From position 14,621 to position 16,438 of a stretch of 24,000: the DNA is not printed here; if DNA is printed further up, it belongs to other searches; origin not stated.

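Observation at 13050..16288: KaiC-like ATPase with no KaiA/KaiB, translationally coupled to a pseudo-receiver hybrid histidine kinase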

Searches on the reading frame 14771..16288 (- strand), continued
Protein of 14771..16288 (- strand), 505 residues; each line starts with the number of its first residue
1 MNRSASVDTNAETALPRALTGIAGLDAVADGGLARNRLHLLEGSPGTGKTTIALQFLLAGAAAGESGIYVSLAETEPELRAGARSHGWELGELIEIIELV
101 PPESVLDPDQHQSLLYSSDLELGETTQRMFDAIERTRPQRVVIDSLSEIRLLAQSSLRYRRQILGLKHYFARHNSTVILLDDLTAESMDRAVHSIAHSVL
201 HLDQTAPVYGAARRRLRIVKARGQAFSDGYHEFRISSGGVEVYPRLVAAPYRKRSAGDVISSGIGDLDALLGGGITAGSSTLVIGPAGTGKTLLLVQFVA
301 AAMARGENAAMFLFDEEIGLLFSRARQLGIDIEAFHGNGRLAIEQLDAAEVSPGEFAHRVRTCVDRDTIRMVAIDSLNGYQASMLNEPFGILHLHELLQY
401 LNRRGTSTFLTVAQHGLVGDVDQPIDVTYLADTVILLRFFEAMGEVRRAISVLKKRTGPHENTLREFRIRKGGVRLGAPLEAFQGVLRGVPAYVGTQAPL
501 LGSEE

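Call 16: find_homologous_proteins(query=window:14774-16288:-)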
Query window:14774-16288:- (505 aa): 8000 proteins with E <= 0.001 among 8000 candidates; the best 120 are listed.
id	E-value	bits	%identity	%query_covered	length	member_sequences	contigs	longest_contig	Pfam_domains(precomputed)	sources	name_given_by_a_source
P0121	0.0e+0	1095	100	100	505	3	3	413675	PF06745.20,PF03796.22,PF13604.13,PF13245.13,PF23442.2,PF13401.13,PF00154.28,PF13191.13,PF09848.16,PF25199.2,PF13481.13,PF20720.4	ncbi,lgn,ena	-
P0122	2.4e-242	823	76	97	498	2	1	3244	PF06745.20,PF03796.22,PF05625.18,PF23442.2,PF00154.28,PF25199.2,PF13481.13,PF20720.4,PF13191.13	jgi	jgi:circadian clock protein KaiC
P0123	3.4e-241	819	74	97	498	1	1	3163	PF06745.20,PF03796.22,PF23442.2,PF00154.28,PF07728.21,PF25199.2,PF13481.13,PF20720.4,PF13191.13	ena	-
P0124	1.5e-240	817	75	97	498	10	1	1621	PF06745.20,PF03796.22,PF23442.2,PF13401.13,PF00154.28,PF07728.21,PF13191.13,PF12775.14,PF09848.16,PF25199.2,PF13481.13,PF20720.4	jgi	jgi:circadian clock protein KaiC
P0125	1.8e-240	817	75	97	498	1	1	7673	PF06745.20,PF03796.22,PF14417.13,PF24883.3,PF05625.18,PF23442.2,PF13401.13,PF00154.28,PF13481.13,PF13191.13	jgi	jgi:circadian clock protein KaiC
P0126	1.9e-240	816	75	97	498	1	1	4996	PF06745.20,PF03796.22,PF24883.3,PF05625.18,PF23442.2,PF13401.13,PF00154.28,PF13481.13,PF13191.13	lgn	-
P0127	8.1e-240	814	74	97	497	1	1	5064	PF06745.20,PF03796.22,PF14417.13,PF05625.18,PF13401.13,PF09848.16,PF00154.28,PF07728.21,PF13481.13,PF20720.4,PF13191.13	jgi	jgi:circadian clock protein KaiC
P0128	1.1e-239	814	74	98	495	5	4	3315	PF06745.20,PF03796.22,PF13245.13,PF23442.2,PF13401.13,PF00154.28,PF07728.21,PF13191.13,PF07088.17,PF05625.18,PF05729.19,PF09848.16,PF25199.2,PF13481.13,PF20720.4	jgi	jgi:circadian clock protein KaiC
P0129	4.0e-239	812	75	97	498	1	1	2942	PF06745.20,PF03796.22,PF14417.13,PF24883.3,PF13401.13,PF00154.28,PF25199.2,PF13481.13,PF13191.13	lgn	-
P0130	4.4e-239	812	73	98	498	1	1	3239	PF06745.20,PF03796.22,PF13245.13,PF23442.2,PF09848.16,PF00154.28,PF25199.2,PF13481.13,PF20720.4,PF13191.13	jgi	jgi:circadian clock protein KaiC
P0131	7.9e-239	811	74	97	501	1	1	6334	PF06745.20,PF03796.22,PF05625.18,PF09848.16,PF00154.28,PF25199.2,PF13481.13,PF20720.4,PF13191.13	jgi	jgi:circadian clock protein KaiC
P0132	1.1e-238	811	74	98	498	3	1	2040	PF06745.20,PF03796.22,PF23442.2,PF13401.13,PF09848.16,PF00154.28,PF07728.21,PF25199.2,PF13481.13,PF20720.4,PF13191.13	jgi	jgi:circadian clock protein KaiC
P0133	1.1e-238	811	74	97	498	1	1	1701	PF06745.20,PF03796.22,PF23442.2,PF13401.13,PF09848.16,PF00154.28,PF25199.2,PF13481.13,PF20720.4,PF13191.13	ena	-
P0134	1.3e-238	810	74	98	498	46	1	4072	PF06745.20,PF03796.22,PF23442.2,PF13401.13,PF09848.16,PF00154.28,PF07728.21,PF25199.2,PF13481.13,PF20720.4,PF13191.13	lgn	-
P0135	3.4e-238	809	72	99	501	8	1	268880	PF06745.20,PF03796.22,PF13245.13,PF23442.2,PF13401.13,PF00154.28,PF07728.21,PF13191.13,PF07088.17,PF05625.18,PF09848.16,PF25199.2,PF13481.13,PF20720.4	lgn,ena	-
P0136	3.8e-238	809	74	96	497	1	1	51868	PF06745.20,PF03796.22,PF13245.13,PF23442.2,PF09848.16,PF00154.28,PF07728.21,PF25199.2,PF13481.13,PF20720.4,PF13191.13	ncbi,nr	ncbi:MAG TPA: ATPase domain-containing protein [Xanthobacteraceae bacterium]|nr:ATPase domain-contai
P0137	5.5e-238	808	74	96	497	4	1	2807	PF06745.20,PF03796.22,PF23442.2,PF13401.13,PF00154.28,PF07728.21,PF13191.13,PF12775.14,PF05625.18,PF09848.16,PF25199.2,PF13481.13,PF20720.4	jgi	jgi:circadian clock protein KaiC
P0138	1.0e-237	807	73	99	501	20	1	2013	PF06745.20,PF03796.22,PF13604.13,PF13245.13,PF23442.2,PF13401.13,PF00154.28,PF07728.21,PF13191.13,PF07088.17,PF05625.18,PF09848.16,PF25199.2,PF13481.13,PF20720.4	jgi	jgi:circadian clock protein KaiC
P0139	1.1e-237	807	74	96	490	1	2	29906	PF06745.20,PF03796.22,PF23442.2,PF00154.28,PF25199.2,PF13481.13,PF20720.4,PF13191.13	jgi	jgi:circadian clock protein KaiC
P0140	2.0e-237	806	74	96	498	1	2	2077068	PF06745.20,PF03796.22,PF05625.18,PF23442.2,PF00154.28,PF13481.13,PF20720.4,PF13191.13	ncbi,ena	-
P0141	2.7e-237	806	74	97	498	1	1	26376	PF06745.20,PF14417.13,PF13245.13,PF23442.2,PF13401.13,PF00154.28,PF25199.2,PF13481.13,PF13191.13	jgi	jgi:circadian clock protein KaiC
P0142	2.9e-237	806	74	97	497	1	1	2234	PF06745.20,PF03796.22,PF14417.13,PF23442.2,PF00154.28,PF13191.13,PF07088.17,PF05625.18,PF09848.16,PF25199.2,PF13481.13,PF20720.4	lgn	-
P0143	3.0e-237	806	74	98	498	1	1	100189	PF06745.20,PF03796.22,PF05729.19,PF13401.13,PF00154.28,PF25199.2,PF13481.13,PF20720.4,PF13191.13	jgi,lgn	-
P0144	3.1e-237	806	75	96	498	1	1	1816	PF06745.20,PF03796.22,PF14417.13,PF13604.13,PF13245.13,PF23442.2,PF13401.13,PF00154.28,PF07728.21,PF13191.13,PF05625.18,PF09848.16,PF25199.2,PF13481.13,PF20720.4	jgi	jgi:circadian clock protein KaiC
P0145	4.4e-237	805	73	98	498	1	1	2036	PF06745.20,PF03796.22,PF05729.19,PF23442.2,PF13401.13,PF00154.28,PF25199.2,PF13481.13,PF20720.4,PF13191.13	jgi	jgi:circadian clock protein KaiC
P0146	4.7e-237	805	75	97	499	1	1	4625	PF06745.20,PF03796.22,PF14417.13,PF13245.13,PF23442.2,PF13401.13,PF00154.28,PF13191.13,PF24883.3,PF09848.16,PF25199.2,PF13481.13,PF20720.4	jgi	jgi:circadian clock protein KaiC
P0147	5.7e-237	805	74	96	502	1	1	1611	PF06745.20,PF03796.22,PF05625.18,PF23442.2,PF00154.28,PF13481.13,PF13191.13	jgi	jgi:circadian clock protein KaiC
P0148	5.9e-237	805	74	96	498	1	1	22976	PF06745.20,PF03796.22,PF23442.2,PF08423.18,PF13401.13,PF00154.28,PF13481.13,PF20720.4,PF13191.13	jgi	jgi:circadian clock protein KaiC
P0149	5.9e-237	805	75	96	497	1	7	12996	PF06745.20,PF03796.22,PF23442.2,PF13401.13,PF00154.28,PF25199.2,PF13481.13,PF13191.13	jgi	jgi:circadian clock protein KaiC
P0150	7.1e-237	805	74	98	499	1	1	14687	PF06745.20,PF03796.22,PF05625.18,PF23442.2,PF00154.28,PF25199.2,PF13481.13,PF13191.13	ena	-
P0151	7.9e-237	805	74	96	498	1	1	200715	PF06745.20,PF03796.22,PF05625.18,PF23442.2,PF00154.28,PF13481.13,PF20720.4,PF13191.13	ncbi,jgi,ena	jgi:circadian clock protein KaiC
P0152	8.1e-237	804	74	98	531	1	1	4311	PF06745.20,PF03796.22,PF13604.13,PF24883.3,PF09848.16,PF00154.28,PF13481.13,PF20720.4,PF13191.13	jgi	jgi:circadian clock protein KaiC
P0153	9.2e-237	804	74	97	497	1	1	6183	PF06745.20,PF03796.22,PF13245.13,PF23442.2,PF13401.13,PF00154.28,PF07728.21,PF13191.13,PF12775.14,PF09848.16,PF25199.2,PF13481.13,PF20720.4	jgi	jgi:circadian clock protein KaiC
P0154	1.0e-236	804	73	97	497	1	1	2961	PF06745.20,PF07088.17,PF03796.22,PF23442.2,PF00154.28,PF13481.13,PF20720.4,PF13191.13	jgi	jgi:circadian clock protein KaiC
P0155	1.0e-236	804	74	96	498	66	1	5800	PF06745.20,PF03796.22,PF23442.2,PF13401.13,PF00154.28,PF25199.2,PF13481.13,PF20720.4,PF13191.13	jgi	jgi:circadian clock protein KaiC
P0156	1.1e-236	804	74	96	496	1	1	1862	PF06745.20,PF03796.22,PF14417.13,PF23442.2,PF13401.13,PF00154.28,PF25199.2,PF13481.13,PF20720.4,PF13191.13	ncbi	-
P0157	1.1e-236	804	74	96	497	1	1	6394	PF06745.20,PF03796.22,PF12775.14,PF23442.2,PF13401.13,PF09848.16,PF00154.28,PF25199.2,PF13481.13,PF20720.4,PF13191.13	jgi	jgi:circadian clock protein KaiC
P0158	1.4e-236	804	74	96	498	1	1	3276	PF06745.20,PF03796.22,PF23442.2,PF13401.13,PF00154.28,PF13191.13,PF13479.13,PF05625.18,PF09848.16,PF25199.2,PF13481.13,PF20720.4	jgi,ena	-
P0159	1.5e-236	804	74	96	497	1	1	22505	PF06745.20,PF03796.22,PF23442.2,PF13401.13,PF00154.28,PF25199.2,PF13481.13,PF13191.13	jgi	jgi:circadian clock protein KaiC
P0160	1.5e-236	804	74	96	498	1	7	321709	PF06745.20,PF03796.22,PF13401.13,PF09848.16,PF00154.28,PF25199.2,PF13481.13,PF20720.4,PF13191.13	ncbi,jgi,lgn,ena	jgi:circadian clock protein KaiC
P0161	1.7e-236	803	75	97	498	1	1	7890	PF06745.20,PF03796.22,PF05625.18,PF23442.2,PF13401.13,PF00154.28,PF25199.2,PF13481.13,PF20720.4,PF13191.13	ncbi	-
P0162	2.0e-236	803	73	97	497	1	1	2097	PF06745.20,PF03796.22,PF14417.13,PF23442.2,PF00154.28,PF25199.2,PF13481.13,PF20720.4,PF13191.13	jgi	jgi:circadian clock protein KaiC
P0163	2.0e-236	803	73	97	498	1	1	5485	PF06745.20,PF13245.13,PF23442.2,PF13401.13,PF00154.28,PF07728.21,PF25199.2,PF13481.13,PF13191.13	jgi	jgi:circadian clock protein KaiC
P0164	2.1e-236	803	73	97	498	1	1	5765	PF06745.20,PF14417.13,PF13245.13,PF23442.2,PF13401.13,PF00154.28,PF07728.21,PF25199.2,PF13481.13,PF13191.13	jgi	jgi:circadian clock protein KaiC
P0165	2.2e-236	803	73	97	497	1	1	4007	PF06745.20,PF03796.22,PF14417.13,PF23442.2,PF00154.28,PF25199.2,PF13481.13,PF20720.4,PF13191.13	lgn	-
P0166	2.2e-236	803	75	97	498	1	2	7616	PF06745.20,PF03796.22,PF14417.13,PF23442.2,PF13401.13,PF09848.16,PF00154.28,PF25199.2,PF13481.13,PF20720.4,PF13191.13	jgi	jgi:circadian clock protein KaiC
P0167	2.2e-236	803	73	98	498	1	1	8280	PF06745.20,PF03796.22,PF23442.2,PF13401.13,PF00154.28,PF25199.2,PF13481.13,PF20720.4,PF13191.13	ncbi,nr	ncbi:MAG TPA: ATPase domain-containing protein [Acetobacteraceae bacterium]|nr:ATPase domain-contain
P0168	2.7e-236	803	74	97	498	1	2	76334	PF13173.13,PF06745.20,PF03796.22,PF13604.13,PF13245.13,PF23442.2,PF13401.13,PF00154.28,PF13191.13,PF05625.18,PF25199.2,PF13481.13,PF20720.4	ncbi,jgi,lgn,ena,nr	ncbi:MAG TPA: ATPase domain-containing protein [Stellaceae bacterium]|nr:ATPase domain-containing pr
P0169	3.0e-236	803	73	97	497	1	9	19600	PF06745.20,PF03796.22,PF14417.13,PF23442.2,PF00154.28,PF25199.2,PF13481.13,PF20720.4,PF13191.13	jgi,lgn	jgi:circadian clock protein KaiC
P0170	4.9e-236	802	74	96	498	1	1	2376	PF06745.20,PF03796.22,PF13245.13,PF23442.2,PF13401.13,PF00154.28,PF07728.21,PF13191.13,PF05625.18,PF25199.2,PF13481.13,PF20720.4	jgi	jgi:circadian clock protein KaiC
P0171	5.6e-236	802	73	99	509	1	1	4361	PF06745.20,PF03796.22,PF13245.13,PF23442.2,PF09848.16,PF00154.28,PF25199.2,PF13481.13,PF20720.4,PF13191.13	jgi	jgi:circadian clock protein KaiC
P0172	6.1e-236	802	74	96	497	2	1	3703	PF06745.20,PF07088.17,PF03796.22,PF23442.2,PF13401.13,PF09848.16,PF00154.28,PF07728.21,PF13481.13,PF13191.13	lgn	-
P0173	7.0e-236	801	75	96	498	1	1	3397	PF06745.20,PF03796.22,PF14417.13,PF13245.13,PF23442.2,PF08423.18,PF13401.13,PF00154.28,PF13191.13,PF05625.18,PF09848.16,PF25199.2,PF13481.13,PF20720.4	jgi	-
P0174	7.3e-236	801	74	96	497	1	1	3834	PF06745.20,PF03796.22,PF13245.13,PF23442.2,PF09848.16,PF00154.28,PF07728.21,PF25199.2,PF13481.13,PF20720.4,PF13191.13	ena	-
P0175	7.4e-236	801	74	97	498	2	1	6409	PF06745.20,PF07088.17,PF03796.22,PF05625.18,PF23442.2,PF00154.28,PF25199.2,PF13481.13,PF13191.13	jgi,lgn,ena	-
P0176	9.0e-236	801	74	96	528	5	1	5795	PF06745.20,PF03796.22,PF14417.13,PF13245.13,PF23442.2,PF08423.18,PF13401.13,PF00154.28,PF13191.13,PF05625.18,PF25199.2,PF13481.13,PF20720.4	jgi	jgi:circadian clock protein KaiC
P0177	1.0e-235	801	73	97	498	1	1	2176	PF06745.20,PF03796.22,PF05625.18,PF23442.2,PF09848.16,PF00154.28,PF13481.13,PF20720.4,PF13191.13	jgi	jgi:circadian clock protein KaiC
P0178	1.2e-235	801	74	97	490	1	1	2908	PF06745.20,PF03796.22,PF23442.2,PF13401.13,PF09848.16,PF00154.28,PF25199.2,PF13481.13,PF20720.4,PF13191.13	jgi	jgi:circadian clock protein KaiC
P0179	1.2e-235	801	74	97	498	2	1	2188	PF13173.13,PF06745.20,PF03796.22,PF23442.2,PF13401.13,PF00154.28,PF13191.13,PF24883.3,PF05625.18,PF25199.2,PF13481.13,PF20720.4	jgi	jgi:circadian clock protein KaiC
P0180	1.4e-235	800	74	97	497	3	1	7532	PF06745.20,PF03796.22,PF14417.13,PF13604.13,PF13245.13,PF23442.2,PF13401.13,PF00154.28,PF07728.21,PF13191.13,PF25199.2,PF13481.13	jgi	jgi:circadian clock protein KaiC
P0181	1.5e-235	800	73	98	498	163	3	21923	PF06745.20,PF03796.22,PF13245.13,PF23442.2,PF00154.28,PF07728.21,PF13481.13,PF20720.4,PF13191.13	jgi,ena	jgi:circadian clock protein KaiC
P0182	1.5e-235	800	74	97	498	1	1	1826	PF06745.20,PF13245.13,PF13401.13,PF09848.16,PF00154.28,PF25199.2,PF13481.13,PF13191.13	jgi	jgi:circadian clock protein KaiC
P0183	1.6e-235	800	73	97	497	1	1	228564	PF06745.20,PF03796.22,PF14417.13,PF23442.2,PF13401.13,PF00154.28,PF07728.21,PF13191.13,PF07088.17,PF12775.14,PF09848.16,PF25199.2,PF13481.13,PF20720.4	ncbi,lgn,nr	ncbi:AAA family ATPase [Bradyrhizobium manausense]|nr:ATPase domain-containing protein [Bradyrhizobi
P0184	1.6e-235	800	73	97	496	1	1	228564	PF06745.20,PF03796.22,PF14417.13,PF23442.2,PF13401.13,PF00154.28,PF07728.21,PF13191.13,PF07088.17,PF12775.14,PF09848.16,PF25199.2,PF13481.13,PF20720.4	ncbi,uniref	ncbi:ATPase domain-containing protein [Bradyrhizobium manausense]|uniref:ATPase domain-containing pr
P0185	1.8e-235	800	73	98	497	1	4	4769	PF06745.20,PF03796.22,PF23442.2,PF13401.13,PF00154.28,PF07728.21,PF13191.13,PF07088.17,PF01695.24,PF12775.14,PF09848.16,PF25199.2,PF13481.13,PF20720.4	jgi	jgi:circadian clock protein KaiC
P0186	1.9e-235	800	72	99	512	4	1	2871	PF06745.20,PF03796.22,PF13604.13,PF13245.13,PF23442.2,PF00154.28,PF13481.13,PF20720.4,PF13191.13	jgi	jgi:circadian clock protein KaiC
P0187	1.9e-235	800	73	97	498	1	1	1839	PF06745.20,PF03796.22,PF13604.13,PF23442.2,PF09848.16,PF00154.28,PF13481.13,PF20720.4,PF13191.13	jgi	jgi:circadian clock protein KaiC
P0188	2.0e-235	800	73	97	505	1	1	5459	PF13173.13,PF06745.20,PF03796.22,PF14417.13,PF23442.2,PF08423.18,PF13401.13,PF00154.28,PF13191.13,PF25199.2,PF13481.13,PF20720.4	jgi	jgi:circadian clock protein KaiC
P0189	2.3e-235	800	73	97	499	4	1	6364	PF06745.20,PF03796.22,PF13604.13,PF13245.13,PF23442.2,PF13401.13,PF00154.28,PF13191.13,PF12775.14,PF09848.16,PF25199.2,PF13481.13,PF20720.4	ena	-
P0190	2.5e-235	800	73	98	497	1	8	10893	PF06745.20,PF03796.22,PF23442.2,PF13401.13,PF00154.28,PF07728.21,PF13191.13,PF07088.17,PF01695.24,PF12775.14,PF09848.16,PF25199.2,PF13481.13,PF20720.4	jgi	jgi:circadian clock protein KaiC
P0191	2.6e-235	800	73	97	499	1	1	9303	PF06745.20,PF13479.13,PF03796.22,PF23442.2,PF13401.13,PF00154.28,PF25199.2,PF13481.13,PF13191.13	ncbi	ncbi:MAG TPA: ATPase domain-containing protein [Xanthobacteraceae bacterium]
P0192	2.7e-235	799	75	97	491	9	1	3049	PF06745.20,PF03796.22,PF13245.13,PF23442.2,PF09848.16,PF00154.28,PF25199.2,PF13481.13,PF20720.4,PF13191.13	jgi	-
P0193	2.8e-235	799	74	96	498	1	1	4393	PF06745.20,PF03796.22,PF14417.13,PF13245.13,PF23442.2,PF08423.18,PF13401.13,PF00154.28,PF13191.13,PF05625.18,PF09848.16,PF25199.2,PF13481.13,PF20720.4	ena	-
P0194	3.1e-235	799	75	96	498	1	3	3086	PF06745.20,PF03796.22,PF14417.13,PF13245.13,PF23442.2,PF08423.18,PF13401.13,PF00154.28,PF13191.13,PF05625.18,PF09848.16,PF25199.2,PF13481.13,PF20720.4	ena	-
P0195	3.2e-235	799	73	97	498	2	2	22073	PF06745.20,PF03796.22,PF14417.13,PF23442.2,PF00154.28,PF13481.13,PF20720.4,PF13191.13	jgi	jgi:circadian clock protein KaiC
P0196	3.6e-235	799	73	98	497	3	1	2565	PF06745.20,PF07088.17,PF01695.24,PF03796.22,PF23442.2,PF00154.28,PF13481.13,PF20720.4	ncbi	-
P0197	4.1e-235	799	73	98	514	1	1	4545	PF06745.20,PF03796.22,PF23442.2,PF13401.13,PF09848.16,PF00154.28,PF07728.21,PF13481.13,PF20720.4,PF13191.13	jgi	jgi:circadian clock protein KaiC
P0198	4.2e-235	799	74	97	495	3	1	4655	PF06745.20,PF07088.17,PF03796.22,PF05625.18,PF23442.2,PF00154.28,PF25199.2,PF13481.13,PF20720.4,PF13191.13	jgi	jgi:circadian clock protein KaiC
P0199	4.3e-235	799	75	96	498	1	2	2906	PF06745.20,PF03796.22,PF14417.13,PF13245.13,PF23442.2,PF08423.18,PF13401.13,PF00154.28,PF13191.13,PF05625.18,PF25199.2,PF13481.13,PF20720.4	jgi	jgi:circadian clock protein KaiC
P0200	4.3e-235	799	73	97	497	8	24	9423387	PF06745.20,PF03796.22,PF14417.13,PF23442.2,PF13401.13,PF00154.28,PF07728.21,PF13191.13,PF07088.17,PF01695.24,PF12775.14,PF09848.16,PF25199.2,PF13481.13,PF20720.4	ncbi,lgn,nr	ncbi:circadian clock protein KaiC [Bradyrhizobium elkanii]|nr:ATPase domain-containing protein [Brad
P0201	4.3e-235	799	73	96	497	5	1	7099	PF06745.20,PF03796.22,PF14417.13,PF23442.2,PF00154.28,PF13191.13,PF07088.17,PF01695.24,PF24883.3,PF09848.16,PF25199.2,PF13481.13,PF20720.4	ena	-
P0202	5.1e-235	799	73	97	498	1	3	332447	PF06745.20,PF03796.22,PF05625.18,PF23442.2,PF09848.16,PF00154.28,PF25199.2,PF13481.13,PF13191.13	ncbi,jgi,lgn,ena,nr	ncbi:MAG: AAA family ATPase [Hyphomicrobiales bacterium]|nr:AAA family ATPase [Hyphomicrobiales bact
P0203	5.5e-235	798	73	97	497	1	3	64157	PF06745.20,PF03796.22,PF13245.13,PF23442.2,PF13401.13,PF00154.28,PF13191.13,PF13479.13,PF12775.14,PF05625.18,PF09848.16,PF25199.2,PF13481.13,PF20720.4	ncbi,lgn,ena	-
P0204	5.8e-235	798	73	99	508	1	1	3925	PF06745.20,PF03796.22,PF14417.13,PF13245.13,PF23442.2,PF13401.13,PF00154.28,PF25199.2,PF13481.13,PF20720.4,PF13191.13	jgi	jgi:circadian clock protein KaiC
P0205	6.3e-235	798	75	95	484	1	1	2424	PF06745.20,PF03796.22,PF13245.13,PF23442.2,PF09848.16,PF00154.28,PF07728.21,PF25199.2,PF13481.13,PF20720.4,PF13191.13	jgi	jgi:circadian clock protein KaiC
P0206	7.2e-235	798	72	98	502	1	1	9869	PF06745.20,PF03796.22,PF23442.2,PF13401.13,PF09848.16,PF00154.28,PF13481.13,PF20720.4,PF13191.13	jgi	jgi:circadian clock protein KaiC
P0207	7.9e-235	798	73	97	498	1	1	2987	PF06745.20,PF03796.22,PF13604.13,PF23442.2,PF00154.28,PF13481.13,PF20720.4,PF13191.13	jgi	jgi:circadian clock protein KaiC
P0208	8.0e-235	798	73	97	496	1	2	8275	PF06745.20,PF03796.22,PF12775.14,PF23442.2,PF00154.28,PF07728.21,PF25199.2,PF13481.13,PF20720.4,PF13191.13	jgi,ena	jgi:circadian clock protein KaiC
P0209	8.2e-235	798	74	96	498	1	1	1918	PF06745.20,PF03796.22,PF00154.28,PF13481.13,PF20720.4,PF13191.13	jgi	-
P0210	8.7e-235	798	74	97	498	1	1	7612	PF06745.20,PF03796.22,PF05625.18,PF23442.2,PF13401.13,PF09848.16,PF00154.28,PF25199.2,PF13481.13,PF20720.4,PF13191.13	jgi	-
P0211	9.1e-235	798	74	96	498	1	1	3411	PF06745.20,PF03796.22,PF14417.13,PF23442.2,PF13401.13,PF00154.28,PF07728.21,PF13191.13,PF05625.18,PF09848.16,PF25199.2,PF13481.13,PF20720.4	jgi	jgi:circadian clock protein KaiC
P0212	9.2e-235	798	73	97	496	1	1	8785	PF06745.20,PF03796.22,PF14417.13,PF23442.2,PF13401.13,PF00154.28,PF07728.21,PF13191.13,PF07088.17,PF12775.14,PF09848.16,PF25199.2,PF13481.13,PF20720.4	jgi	jgi:circadian clock protein KaiC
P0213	1.0e-234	798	73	98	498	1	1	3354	PF06745.20,PF03796.22,PF14417.13,PF23442.2,PF09848.16,PF00154.28,PF13481.13,PF20720.4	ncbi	-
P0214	1.0e-234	798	74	97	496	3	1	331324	PF06745.20,PF03796.22,PF14417.13,PF23442.2,PF13401.13,PF00154.28,PF13481.13,PF20720.4,PF13191.13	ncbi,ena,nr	ncbi:MAG TPA: ATPase domain-containing protein [Xanthobacteraceae bacterium]|nr:ATPase domain-contai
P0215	1.3e-234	797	75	97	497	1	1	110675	PF06745.20,PF03796.22,PF13245.13,PF23442.2,PF00154.28,PF13191.13,PF12775.14,PF05625.18,PF09848.16,PF25199.2,PF13481.13,PF20720.4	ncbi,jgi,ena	jgi:circadian clock protein KaiC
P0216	1.3e-234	797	73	97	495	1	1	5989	PF06745.20,PF03796.22,PF05625.18,PF23442.2,PF00154.28,PF13481.13,PF20720.4,PF13191.13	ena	-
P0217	1.3e-234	797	73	97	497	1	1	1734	PF06745.20,PF03796.22,PF14417.13,PF23442.2,PF13401.13,PF09848.16,PF00154.28,PF25199.2,PF13481.13,PF13191.13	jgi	jgi:circadian clock protein KaiC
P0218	1.3e-234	797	74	96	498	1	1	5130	PF06745.20,PF03796.22,PF23442.2,PF13401.13,PF00154.28,PF07728.21,PF13481.13,PF20720.4,PF13191.13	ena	-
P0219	1.3e-234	797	73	99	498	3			PF06745.20,PF03796.22,PF13245.13,PF13401.13,PF09848.16,PF00154.28,PF07728.21,PF25199.2,PF13481.13,PF20720.4,PF13191.13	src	-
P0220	1.3e-234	797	73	97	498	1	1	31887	PF06745.20,PF03796.22,PF05625.18,PF23442.2,PF08423.18,PF13401.13,PF00154.28,PF07728.21,PF13481.13,PF20720.4,PF13191.13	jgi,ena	-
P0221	1.4e-234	797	73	97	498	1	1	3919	PF13086.13,PF06745.20,PF13245.13,PF23442.2,PF13401.13,PF00154.28,PF25199.2,PF13481.13,PF13191.13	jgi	jgi:circadian clock protein KaiC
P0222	1.4e-234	797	73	96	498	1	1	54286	PF06745.20,PF03796.22,PF23442.2,PF13401.13,PF00154.28,PF13191.13,PF07088.17,PF05625.18,PF09848.16,PF25199.2,PF13481.13,PF20720.4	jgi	jgi:circadian clock protein KaiC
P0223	1.5e-234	797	71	100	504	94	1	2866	PF06745.20,PF07088.17,PF03796.22,PF23442.2,PF00154.28,PF13481.13,PF20720.4,PF13191.13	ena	-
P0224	1.6e-234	797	74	96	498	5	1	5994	PF06745.20,PF03796.22,PF14417.13,PF13245.13,PF13401.13,PF00154.28,PF07728.21,PF13191.13,PF24883.3,PF12775.14,PF25199.2,PF13481.13,PF20720.4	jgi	jgi:circadian clock protein KaiC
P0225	1.6e-234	797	73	97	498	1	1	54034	PF06745.20,PF03796.22,PF13245.13,PF23442.2,PF13401.13,PF00154.28,PF13191.13,PF24883.3,PF05625.18,PF09848.16,PF25199.2,PF13481.13,PF20720.4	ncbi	-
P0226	1.8e-234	797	73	96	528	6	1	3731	PF06745.20,PF03796.22,PF14417.13,PF13245.13,PF13401.13,PF00154.28,PF25199.2,PF13481.13,PF20720.4,PF13191.13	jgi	jgi:circadian clock protein KaiC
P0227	2.2e-234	796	74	96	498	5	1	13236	PF06745.20,PF03796.22,PF23442.2,PF13401.13,PF00154.28,PF25199.2,PF13481.13,PF13191.13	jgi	jgi:circadian clock protein KaiC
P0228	2.4e-234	796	73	97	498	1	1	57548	PF13086.13,PF06745.20,PF03796.22,PF13245.13,PF23442.2,PF13401.13,PF00154.28,PF13191.13,PF05625.18,PF25199.2,PF13481.13,PF20720.4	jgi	jgi:circadian clock protein KaiC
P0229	2.6e-234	796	73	98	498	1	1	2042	PF06745.20,PF03796.22,PF14417.13,PF05625.18,PF23442.2,PF00154.28,PF07728.21,PF25199.2,PF13481.13,PF20720.4,PF13191.13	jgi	jgi:circadian clock protein KaiC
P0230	2.8e-234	796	73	96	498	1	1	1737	PF06745.20,PF03796.22,PF23442.2,PF13401.13,PF00154.28,PF07728.21,PF13481.13,PF20720.4,PF13191.13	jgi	jgi:circadian clock protein KaiC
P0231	3.0e-234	796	73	97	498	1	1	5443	PF06745.20,PF03796.22,PF05625.18,PF23442.2,PF13401.13,PF00154.28,PF07728.21,PF13481.13,PF20720.4,PF13191.13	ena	-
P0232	3.3e-234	796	75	96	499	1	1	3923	PF06745.20,PF03796.22,PF05625.18,PF23442.2,PF13401.13,PF09848.16,PF00154.28,PF25199.2,PF13481.13,PF20720.4,PF13191.13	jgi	jgi:circadian clock protein KaiC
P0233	3.5e-234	796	73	97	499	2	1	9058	PF06745.20,PF03796.22,PF14417.13,PF13604.13,PF13245.13,PF23442.2,PF13401.13,PF00154.28,PF07728.21,PF13191.13,PF05625.18,PF25199.2,PF13481.13,PF20720.4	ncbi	-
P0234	3.5e-234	796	73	97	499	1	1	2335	PF06745.20,PF03796.22,PF14417.13,PF13604.13,PF13245.13,PF23442.2,PF00004.36,PF13401.13,PF00154.28,PF07728.21,PF13191.13,PF24883.3,PF09848.16,PF25199.2,PF13481.13,PF20720.4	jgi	jgi:circadian clock protein KaiC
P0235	3.5e-234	796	74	97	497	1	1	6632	PF06745.20,PF03796.22,PF13604.13,PF13245.13,PF23442.2,PF13401.13,PF00154.28,PF07728.21,PF13191.13,PF07088.17,PF12775.14,PF09848.16,PF25199.2,PF13481.13,PF20720.4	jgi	jgi:circadian clock protein KaiC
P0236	4.1e-234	796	74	97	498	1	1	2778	PF06745.20,PF03796.22,PF13604.13,PF05625.18,PF23442.2,PF13401.13,PF00154.28,PF25199.2,PF13481.13,PF20720.4,PF13191.13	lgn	-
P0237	4.2e-234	796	73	98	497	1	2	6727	PF06745.20,PF07088.17,PF03796.22,PF23442.2,PF00154.28,PF13481.13,PF13191.13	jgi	jgi:circadian clock protein KaiC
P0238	4.4e-234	795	72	97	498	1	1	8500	PF06745.20,PF03796.22,PF13245.13,PF23442.2,PF00154.28,PF07728.21,PF25199.2,PF13481.13,PF20720.4,PF13191.13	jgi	jgi:circadian clock protein KaiC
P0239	4.8e-234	795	73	98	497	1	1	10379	PF06745.20,PF03796.22,PF23442.2,PF13401.13,PF00154.28,PF07728.21,PF13191.13,PF07088.17,PF12775.14,PF09848.16,PF25199.2,PF13481.13,PF20720.4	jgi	jgi:circadian clock protein KaiC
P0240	5.6e-234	795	73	97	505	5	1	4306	PF06745.20,PF03796.22,PF13245.13,PF05625.18,PF23442.2,PF00154.28,PF25199.2,PF13481.13,PF13191.13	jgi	jgi:circadian clock protein KaiC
